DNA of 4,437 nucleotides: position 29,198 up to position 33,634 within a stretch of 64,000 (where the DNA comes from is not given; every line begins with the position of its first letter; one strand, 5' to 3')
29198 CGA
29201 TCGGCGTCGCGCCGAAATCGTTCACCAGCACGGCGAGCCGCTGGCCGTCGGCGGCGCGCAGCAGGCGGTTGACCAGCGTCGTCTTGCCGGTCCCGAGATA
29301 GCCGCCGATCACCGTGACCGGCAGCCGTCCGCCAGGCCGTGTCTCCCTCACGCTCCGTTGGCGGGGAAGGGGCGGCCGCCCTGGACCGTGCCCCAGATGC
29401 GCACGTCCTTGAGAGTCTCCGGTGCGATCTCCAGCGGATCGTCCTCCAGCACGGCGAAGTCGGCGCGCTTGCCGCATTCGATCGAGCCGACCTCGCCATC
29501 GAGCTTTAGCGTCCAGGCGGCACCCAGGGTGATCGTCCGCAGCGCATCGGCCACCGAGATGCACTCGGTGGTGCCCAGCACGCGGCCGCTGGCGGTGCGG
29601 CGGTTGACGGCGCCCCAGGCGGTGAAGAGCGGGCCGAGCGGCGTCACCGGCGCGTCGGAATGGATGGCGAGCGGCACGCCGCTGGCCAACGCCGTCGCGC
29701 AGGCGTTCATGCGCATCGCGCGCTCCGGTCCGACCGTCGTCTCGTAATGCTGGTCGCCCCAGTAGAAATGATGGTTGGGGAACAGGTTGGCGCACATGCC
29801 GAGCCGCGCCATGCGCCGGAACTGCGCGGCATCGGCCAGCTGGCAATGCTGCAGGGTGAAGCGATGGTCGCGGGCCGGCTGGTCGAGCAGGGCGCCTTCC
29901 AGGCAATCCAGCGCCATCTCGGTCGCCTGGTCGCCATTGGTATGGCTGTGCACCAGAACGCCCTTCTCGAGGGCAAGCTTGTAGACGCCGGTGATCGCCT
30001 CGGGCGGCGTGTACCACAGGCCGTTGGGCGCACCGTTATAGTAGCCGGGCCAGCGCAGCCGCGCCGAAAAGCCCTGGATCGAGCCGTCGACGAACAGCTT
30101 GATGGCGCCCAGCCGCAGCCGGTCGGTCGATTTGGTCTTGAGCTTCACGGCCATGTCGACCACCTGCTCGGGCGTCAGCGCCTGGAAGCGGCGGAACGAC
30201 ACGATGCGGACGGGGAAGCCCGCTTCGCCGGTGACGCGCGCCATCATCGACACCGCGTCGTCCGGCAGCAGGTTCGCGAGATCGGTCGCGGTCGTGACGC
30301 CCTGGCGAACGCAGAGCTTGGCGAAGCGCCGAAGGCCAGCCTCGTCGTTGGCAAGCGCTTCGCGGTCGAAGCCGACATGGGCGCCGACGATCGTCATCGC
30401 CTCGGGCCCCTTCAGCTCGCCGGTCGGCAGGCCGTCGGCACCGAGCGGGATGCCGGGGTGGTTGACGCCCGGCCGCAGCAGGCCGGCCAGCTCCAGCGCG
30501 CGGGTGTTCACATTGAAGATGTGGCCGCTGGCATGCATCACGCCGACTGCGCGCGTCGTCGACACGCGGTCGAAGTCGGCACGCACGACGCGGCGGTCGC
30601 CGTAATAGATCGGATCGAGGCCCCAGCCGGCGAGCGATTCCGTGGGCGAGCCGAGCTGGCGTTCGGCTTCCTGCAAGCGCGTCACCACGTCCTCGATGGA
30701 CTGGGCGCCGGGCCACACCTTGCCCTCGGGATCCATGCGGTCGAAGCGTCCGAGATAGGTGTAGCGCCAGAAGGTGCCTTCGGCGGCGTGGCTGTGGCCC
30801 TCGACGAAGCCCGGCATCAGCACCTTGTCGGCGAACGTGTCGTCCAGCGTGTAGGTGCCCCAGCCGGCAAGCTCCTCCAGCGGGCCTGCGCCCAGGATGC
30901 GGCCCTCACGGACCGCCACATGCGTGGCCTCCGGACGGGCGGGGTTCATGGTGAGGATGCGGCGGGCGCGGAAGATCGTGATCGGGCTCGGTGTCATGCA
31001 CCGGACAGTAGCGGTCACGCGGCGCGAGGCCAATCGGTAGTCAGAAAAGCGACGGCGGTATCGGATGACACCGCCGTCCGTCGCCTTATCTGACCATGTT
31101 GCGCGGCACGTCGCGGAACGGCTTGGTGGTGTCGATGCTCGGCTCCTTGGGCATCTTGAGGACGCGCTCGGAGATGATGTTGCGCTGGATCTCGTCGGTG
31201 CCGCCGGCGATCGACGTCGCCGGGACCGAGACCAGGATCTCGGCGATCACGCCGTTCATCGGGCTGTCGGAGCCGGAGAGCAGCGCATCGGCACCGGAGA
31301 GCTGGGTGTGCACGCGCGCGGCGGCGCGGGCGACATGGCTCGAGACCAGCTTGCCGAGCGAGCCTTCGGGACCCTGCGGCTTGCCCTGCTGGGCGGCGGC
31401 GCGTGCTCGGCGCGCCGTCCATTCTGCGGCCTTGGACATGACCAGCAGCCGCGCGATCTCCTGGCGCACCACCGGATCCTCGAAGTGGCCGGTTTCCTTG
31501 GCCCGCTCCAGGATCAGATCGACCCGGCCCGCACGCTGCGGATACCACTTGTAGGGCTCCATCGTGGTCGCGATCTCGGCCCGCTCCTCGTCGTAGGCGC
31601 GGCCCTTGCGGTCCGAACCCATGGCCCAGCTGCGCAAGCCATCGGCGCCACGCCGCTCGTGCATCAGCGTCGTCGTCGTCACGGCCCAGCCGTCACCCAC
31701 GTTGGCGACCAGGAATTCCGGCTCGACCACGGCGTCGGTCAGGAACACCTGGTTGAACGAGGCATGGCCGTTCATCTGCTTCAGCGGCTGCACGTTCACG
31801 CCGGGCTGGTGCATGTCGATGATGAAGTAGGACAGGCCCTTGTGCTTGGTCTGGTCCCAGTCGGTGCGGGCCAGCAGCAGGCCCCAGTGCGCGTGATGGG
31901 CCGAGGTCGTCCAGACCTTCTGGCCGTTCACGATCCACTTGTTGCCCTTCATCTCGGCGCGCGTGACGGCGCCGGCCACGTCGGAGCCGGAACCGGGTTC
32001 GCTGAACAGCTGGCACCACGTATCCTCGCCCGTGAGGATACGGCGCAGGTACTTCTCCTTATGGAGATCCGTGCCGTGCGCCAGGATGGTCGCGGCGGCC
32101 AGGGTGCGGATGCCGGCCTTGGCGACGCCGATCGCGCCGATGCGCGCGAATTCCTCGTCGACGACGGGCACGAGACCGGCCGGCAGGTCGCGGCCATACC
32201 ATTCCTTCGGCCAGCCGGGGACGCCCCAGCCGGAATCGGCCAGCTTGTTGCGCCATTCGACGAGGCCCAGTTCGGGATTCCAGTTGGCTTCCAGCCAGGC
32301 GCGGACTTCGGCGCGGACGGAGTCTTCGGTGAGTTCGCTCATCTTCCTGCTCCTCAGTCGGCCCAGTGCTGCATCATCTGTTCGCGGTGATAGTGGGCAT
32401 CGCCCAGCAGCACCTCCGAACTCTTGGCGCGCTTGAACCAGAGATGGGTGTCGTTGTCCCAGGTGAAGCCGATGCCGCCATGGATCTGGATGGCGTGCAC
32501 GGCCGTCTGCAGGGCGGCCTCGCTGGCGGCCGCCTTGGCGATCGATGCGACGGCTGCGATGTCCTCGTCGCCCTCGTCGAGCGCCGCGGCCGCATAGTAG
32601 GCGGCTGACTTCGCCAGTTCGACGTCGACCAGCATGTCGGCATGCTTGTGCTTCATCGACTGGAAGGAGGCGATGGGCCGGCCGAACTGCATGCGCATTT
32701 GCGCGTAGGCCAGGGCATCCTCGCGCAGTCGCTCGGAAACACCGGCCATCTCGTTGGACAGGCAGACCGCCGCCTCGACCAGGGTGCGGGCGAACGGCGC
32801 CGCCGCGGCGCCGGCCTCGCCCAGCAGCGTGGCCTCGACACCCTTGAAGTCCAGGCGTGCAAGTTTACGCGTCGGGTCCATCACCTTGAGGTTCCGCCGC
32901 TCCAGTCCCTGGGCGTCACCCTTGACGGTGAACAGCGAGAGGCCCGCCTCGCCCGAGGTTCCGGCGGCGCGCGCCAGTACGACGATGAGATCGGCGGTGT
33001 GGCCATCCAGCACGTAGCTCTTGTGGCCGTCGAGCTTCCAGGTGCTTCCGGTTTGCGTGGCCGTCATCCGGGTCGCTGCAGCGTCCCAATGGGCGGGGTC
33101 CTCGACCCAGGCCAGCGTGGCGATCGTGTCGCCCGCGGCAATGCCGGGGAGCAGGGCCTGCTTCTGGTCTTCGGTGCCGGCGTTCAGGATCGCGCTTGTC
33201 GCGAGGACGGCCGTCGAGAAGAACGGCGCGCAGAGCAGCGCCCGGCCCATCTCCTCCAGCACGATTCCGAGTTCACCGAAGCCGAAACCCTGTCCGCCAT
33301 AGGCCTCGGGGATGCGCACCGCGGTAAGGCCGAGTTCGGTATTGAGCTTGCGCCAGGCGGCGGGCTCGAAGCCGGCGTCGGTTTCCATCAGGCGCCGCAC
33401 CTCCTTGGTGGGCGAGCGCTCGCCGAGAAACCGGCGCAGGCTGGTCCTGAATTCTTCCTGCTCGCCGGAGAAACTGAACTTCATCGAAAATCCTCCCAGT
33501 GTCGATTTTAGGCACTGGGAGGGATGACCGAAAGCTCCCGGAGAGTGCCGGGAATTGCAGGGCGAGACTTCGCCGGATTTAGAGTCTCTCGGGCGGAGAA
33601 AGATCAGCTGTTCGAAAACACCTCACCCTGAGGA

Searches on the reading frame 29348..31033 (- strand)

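Call 81: search_protein_families(library=pfam, proteins=[window:29348-31033:-], max_evalue=0.00001)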
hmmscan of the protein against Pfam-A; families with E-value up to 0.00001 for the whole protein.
window:29348-31033:- (561 aa): 2 families
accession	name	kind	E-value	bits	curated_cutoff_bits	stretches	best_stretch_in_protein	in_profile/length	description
PF07969.17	Amidohydro_3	-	2.8e-76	258.3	29.7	1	69-555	7-470/472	Amidohydrolase family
PF01979.26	Amidohydro_1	-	1.1e-15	58.2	25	1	332-553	122-342/345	Amidohydrolase family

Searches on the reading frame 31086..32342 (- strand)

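Call 10: search_protein_families(library=pfam, proteins=[window:31086-32342:-], max_evalue=0.001)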
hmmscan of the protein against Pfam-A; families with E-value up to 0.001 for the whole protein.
window:31086-32342:- (418 aa): 3 families
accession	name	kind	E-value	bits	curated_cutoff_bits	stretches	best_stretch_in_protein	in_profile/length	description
PF02770.24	Acyl-CoA_dh_M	-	2.5e-20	72.9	33.3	1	110-194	1-85/97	Acyl-CoA dehydrogenase, middle domain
PF00441.29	Acyl-CoA_dh_1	-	9e-18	65.3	22.4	1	275-395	31-150/150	Acyl-CoA dehydrogenase, C-terminal domain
PF02771.21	Acyl-CoA_dh_N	-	1.1e-08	35.8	22.9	1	4-106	14-113/113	Acyl-CoA dehydrogenase, N-terminal domain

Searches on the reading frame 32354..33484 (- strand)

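Call 10: search_protein_families(library=pfam, proteins=[window:32354-33484:-], max_evalue=0.001)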
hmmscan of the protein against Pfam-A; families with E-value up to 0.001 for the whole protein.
window:32354-33484:- (376 aa): 4 families
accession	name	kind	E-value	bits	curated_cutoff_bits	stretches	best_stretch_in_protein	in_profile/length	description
PF00441.29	Acyl-CoA_dh_1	-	1.2e-27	97.4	22.4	1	234-372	10-147/150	Acyl-CoA dehydrogenase, C-terminal domain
PF02771.21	Acyl-CoA_dh_N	-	4.2e-22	79.1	22.9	1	8-119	3-113/113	Acyl-CoA dehydrogenase, N-terminal domain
PF02770.24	Acyl-CoA_dh_M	-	1.3e-10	41.7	33.3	1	125-202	3-81/97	Acyl-CoA dehydrogenase, middle domain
PF08028.16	Acyl-CoA_dh_2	-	0.00086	20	22.7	1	243-341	4-111/134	Acyl-CoA dehydrogenase, C-terminal domain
